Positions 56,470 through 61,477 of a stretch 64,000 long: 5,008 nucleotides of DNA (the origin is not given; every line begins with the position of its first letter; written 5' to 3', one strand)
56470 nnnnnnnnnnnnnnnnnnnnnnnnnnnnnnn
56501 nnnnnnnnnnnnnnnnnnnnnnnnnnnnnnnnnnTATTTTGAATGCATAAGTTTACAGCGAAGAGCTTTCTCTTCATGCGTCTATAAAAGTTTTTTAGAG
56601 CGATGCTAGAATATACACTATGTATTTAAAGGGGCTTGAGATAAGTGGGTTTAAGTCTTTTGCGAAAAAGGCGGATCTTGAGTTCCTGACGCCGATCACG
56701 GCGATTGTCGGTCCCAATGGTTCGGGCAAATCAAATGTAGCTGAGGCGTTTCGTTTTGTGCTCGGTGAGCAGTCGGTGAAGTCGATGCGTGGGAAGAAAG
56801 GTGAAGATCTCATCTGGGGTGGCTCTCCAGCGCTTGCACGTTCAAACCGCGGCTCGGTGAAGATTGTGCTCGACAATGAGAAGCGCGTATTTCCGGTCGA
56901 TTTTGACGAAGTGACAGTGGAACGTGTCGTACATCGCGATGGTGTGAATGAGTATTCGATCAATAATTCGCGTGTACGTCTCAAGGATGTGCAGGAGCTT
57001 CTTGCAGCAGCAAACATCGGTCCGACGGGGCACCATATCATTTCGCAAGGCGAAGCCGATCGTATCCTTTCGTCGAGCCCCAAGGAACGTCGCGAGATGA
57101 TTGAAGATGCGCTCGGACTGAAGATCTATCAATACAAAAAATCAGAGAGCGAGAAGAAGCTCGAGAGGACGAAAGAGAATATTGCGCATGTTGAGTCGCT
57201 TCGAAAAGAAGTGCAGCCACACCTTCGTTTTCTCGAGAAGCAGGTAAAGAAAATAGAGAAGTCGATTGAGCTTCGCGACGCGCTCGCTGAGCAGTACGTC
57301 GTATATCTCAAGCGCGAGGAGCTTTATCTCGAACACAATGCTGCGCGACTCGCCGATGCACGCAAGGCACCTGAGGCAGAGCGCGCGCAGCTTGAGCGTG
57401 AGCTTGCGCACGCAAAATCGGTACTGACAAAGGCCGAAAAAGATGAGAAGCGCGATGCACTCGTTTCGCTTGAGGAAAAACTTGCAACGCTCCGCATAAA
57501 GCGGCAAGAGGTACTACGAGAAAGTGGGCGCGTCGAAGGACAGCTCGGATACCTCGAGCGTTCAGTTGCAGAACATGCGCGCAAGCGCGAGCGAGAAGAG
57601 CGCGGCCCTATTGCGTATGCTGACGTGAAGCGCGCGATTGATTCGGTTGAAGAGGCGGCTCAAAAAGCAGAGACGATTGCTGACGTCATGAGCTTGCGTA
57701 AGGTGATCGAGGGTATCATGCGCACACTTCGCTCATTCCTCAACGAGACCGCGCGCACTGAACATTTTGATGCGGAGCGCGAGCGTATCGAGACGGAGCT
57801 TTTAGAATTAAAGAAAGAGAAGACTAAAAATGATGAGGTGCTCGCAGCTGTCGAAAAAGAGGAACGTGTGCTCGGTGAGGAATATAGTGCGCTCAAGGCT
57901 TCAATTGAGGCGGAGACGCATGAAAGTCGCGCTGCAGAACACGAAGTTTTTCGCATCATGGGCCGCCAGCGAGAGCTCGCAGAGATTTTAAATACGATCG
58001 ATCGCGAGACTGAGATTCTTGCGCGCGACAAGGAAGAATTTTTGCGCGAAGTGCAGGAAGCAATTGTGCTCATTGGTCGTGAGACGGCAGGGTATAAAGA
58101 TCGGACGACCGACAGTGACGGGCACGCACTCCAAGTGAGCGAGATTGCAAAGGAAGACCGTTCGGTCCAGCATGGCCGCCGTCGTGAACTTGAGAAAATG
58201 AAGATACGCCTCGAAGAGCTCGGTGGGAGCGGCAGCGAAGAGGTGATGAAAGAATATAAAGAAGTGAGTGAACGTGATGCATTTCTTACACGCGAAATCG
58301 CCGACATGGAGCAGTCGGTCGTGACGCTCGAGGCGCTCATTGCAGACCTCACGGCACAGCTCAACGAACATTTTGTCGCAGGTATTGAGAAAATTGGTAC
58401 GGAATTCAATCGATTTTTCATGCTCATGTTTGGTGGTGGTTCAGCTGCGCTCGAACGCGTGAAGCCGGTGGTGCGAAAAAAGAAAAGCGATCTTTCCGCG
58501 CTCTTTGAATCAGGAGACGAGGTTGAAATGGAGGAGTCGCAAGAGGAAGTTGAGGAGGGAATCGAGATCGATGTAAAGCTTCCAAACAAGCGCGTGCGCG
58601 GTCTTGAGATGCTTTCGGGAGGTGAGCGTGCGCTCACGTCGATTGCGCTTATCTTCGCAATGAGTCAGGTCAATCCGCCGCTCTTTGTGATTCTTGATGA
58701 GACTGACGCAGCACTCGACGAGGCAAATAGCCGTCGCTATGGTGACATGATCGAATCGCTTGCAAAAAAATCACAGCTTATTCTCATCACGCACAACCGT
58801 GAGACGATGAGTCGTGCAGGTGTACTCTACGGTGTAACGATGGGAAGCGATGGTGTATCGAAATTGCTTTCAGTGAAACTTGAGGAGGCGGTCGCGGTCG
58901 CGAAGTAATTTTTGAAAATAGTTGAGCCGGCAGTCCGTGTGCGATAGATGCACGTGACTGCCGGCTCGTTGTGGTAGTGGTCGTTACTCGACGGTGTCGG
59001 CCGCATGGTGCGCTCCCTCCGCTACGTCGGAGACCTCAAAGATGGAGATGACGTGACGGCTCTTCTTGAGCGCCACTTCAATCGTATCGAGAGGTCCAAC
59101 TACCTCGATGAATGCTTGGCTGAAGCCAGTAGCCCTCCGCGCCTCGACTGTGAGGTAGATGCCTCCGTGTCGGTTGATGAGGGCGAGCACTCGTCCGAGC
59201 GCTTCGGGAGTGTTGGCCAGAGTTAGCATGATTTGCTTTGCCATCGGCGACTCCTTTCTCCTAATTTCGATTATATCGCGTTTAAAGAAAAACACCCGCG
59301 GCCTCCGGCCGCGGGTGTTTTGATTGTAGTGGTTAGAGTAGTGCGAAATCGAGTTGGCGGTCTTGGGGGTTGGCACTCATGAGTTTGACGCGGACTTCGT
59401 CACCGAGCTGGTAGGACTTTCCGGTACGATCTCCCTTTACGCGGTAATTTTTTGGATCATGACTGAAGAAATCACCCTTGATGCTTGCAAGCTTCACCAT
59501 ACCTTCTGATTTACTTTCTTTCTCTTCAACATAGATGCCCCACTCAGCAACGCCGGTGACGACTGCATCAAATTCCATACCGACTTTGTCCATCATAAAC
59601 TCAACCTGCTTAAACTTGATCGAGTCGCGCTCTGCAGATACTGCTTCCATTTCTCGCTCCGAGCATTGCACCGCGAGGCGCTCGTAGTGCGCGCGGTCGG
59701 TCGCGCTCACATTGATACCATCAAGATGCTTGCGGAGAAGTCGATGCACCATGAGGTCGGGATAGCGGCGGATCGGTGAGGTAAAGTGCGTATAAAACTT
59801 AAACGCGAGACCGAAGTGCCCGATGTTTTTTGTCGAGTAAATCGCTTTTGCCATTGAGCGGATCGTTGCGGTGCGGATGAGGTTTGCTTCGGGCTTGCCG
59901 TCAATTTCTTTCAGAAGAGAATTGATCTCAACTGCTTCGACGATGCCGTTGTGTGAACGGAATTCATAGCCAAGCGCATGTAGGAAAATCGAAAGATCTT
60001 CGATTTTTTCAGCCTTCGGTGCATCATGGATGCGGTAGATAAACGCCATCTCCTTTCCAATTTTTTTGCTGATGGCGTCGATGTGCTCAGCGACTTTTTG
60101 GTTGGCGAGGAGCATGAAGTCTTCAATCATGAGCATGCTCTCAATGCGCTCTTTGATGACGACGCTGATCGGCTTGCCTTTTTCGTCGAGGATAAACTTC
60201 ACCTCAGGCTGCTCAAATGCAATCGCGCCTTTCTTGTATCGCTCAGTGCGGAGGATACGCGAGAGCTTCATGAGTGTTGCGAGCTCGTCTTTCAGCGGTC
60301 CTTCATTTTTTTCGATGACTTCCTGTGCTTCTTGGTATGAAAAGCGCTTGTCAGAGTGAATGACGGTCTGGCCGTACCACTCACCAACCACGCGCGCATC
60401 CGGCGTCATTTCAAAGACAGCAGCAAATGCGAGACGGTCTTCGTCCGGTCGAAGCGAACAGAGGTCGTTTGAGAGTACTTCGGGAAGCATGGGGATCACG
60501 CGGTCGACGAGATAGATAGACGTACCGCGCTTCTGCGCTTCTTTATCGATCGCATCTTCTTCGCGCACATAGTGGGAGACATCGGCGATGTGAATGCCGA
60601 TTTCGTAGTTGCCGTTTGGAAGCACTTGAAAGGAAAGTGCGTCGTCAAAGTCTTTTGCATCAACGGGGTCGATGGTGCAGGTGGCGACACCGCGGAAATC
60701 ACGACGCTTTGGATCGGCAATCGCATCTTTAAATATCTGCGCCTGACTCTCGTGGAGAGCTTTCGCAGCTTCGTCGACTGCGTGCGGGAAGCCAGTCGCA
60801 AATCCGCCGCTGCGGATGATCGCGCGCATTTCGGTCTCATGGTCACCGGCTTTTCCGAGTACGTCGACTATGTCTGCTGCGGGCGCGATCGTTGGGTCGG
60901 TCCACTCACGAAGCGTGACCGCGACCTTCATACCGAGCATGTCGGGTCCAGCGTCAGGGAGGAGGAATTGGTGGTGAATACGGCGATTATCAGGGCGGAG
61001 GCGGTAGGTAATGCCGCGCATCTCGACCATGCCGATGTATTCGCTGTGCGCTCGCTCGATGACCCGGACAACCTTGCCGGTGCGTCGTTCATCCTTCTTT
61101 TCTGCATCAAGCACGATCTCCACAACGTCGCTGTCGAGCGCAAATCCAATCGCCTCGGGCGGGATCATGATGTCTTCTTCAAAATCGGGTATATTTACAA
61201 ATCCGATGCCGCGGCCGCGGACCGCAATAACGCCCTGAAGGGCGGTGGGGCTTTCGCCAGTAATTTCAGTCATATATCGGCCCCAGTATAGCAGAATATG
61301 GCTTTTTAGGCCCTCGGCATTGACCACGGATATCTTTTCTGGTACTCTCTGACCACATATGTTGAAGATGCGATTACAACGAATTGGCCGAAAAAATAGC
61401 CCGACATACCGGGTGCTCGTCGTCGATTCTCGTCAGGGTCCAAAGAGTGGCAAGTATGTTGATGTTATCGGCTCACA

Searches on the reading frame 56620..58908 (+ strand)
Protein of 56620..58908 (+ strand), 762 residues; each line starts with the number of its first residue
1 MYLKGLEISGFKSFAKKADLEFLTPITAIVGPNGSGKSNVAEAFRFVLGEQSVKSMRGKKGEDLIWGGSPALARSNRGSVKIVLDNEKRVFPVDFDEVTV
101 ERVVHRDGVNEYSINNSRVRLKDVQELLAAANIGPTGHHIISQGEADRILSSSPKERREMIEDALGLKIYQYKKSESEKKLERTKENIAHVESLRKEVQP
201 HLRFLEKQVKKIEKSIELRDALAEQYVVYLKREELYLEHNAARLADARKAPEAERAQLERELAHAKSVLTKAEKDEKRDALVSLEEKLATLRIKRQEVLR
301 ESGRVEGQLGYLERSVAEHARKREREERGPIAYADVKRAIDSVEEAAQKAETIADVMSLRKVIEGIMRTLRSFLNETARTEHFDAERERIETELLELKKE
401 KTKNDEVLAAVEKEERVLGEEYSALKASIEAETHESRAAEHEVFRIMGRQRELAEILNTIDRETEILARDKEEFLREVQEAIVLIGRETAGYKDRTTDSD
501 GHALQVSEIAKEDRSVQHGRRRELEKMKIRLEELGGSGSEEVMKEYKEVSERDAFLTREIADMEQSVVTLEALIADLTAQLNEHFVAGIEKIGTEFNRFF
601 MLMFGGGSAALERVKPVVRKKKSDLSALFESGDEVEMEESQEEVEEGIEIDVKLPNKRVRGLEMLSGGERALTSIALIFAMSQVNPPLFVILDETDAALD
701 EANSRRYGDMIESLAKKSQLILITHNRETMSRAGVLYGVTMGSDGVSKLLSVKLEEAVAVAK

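Call 12: search_protein_families(library=pfam, proteins=[window:56620-58908:+], max_evalue=0.00001)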
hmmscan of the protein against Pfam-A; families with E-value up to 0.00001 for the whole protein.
window:56620-58908:+ (762 aa): 5 families
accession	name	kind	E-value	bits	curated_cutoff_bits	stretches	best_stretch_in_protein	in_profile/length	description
PF02463.25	SMC_N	-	4e-64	216.5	40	1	2-747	1-219/220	RecF/RecN/SMC N terminal domain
PF13476.12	AAA_23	-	5.2e-12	47.3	27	1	6-217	2-171/201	AAA domain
PF13175.12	AAA_15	-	5.2e-10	39.9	32.1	1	1-295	1-239/374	AAA ATPase domain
PF13304.12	AAA_21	-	1.4e-09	38.9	27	1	26-51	1-31/304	AAA domain, putative AbiEii toxin, Type IV TA system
PF00005.33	ABC_tran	-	2.5e-06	28.5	25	0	26-50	13-37/137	ABC transporter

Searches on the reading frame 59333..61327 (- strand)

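Call 86: search_protein_families(library=pfam, proteins=[window:59333-61327:-], max_evalue=0.001)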
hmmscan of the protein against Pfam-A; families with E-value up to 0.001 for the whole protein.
window:59333-61327:- (664 aa): 6 families
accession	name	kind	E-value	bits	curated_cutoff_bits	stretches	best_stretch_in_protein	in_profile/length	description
PF00773.25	RNB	-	5.2e-110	368.2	29.3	1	208-536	1-325/326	RNB domain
PF17876.7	CSD2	-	2.5e-15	56.7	26.2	1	111-181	3-74/74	Cold shock domain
PF08206.17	OB_RNB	-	4.7e-08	33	24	1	32-89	1-58/58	Ribonuclease B OB domain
PF18614.7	RNase_II_C_S1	-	3.5e-05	24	26.6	0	637-663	32-58/59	RNase II-type exonuclease C-terminal S1 domain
PF00575.29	S1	-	3.7e-05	24.5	22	1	581-660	3-70/74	S1 RNA binding domain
PF17849.7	OB_Dis3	-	3.8e-05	24.1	22.8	1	131-171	33-73/77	Dis3-like cold-shock domain 2 (CSD2)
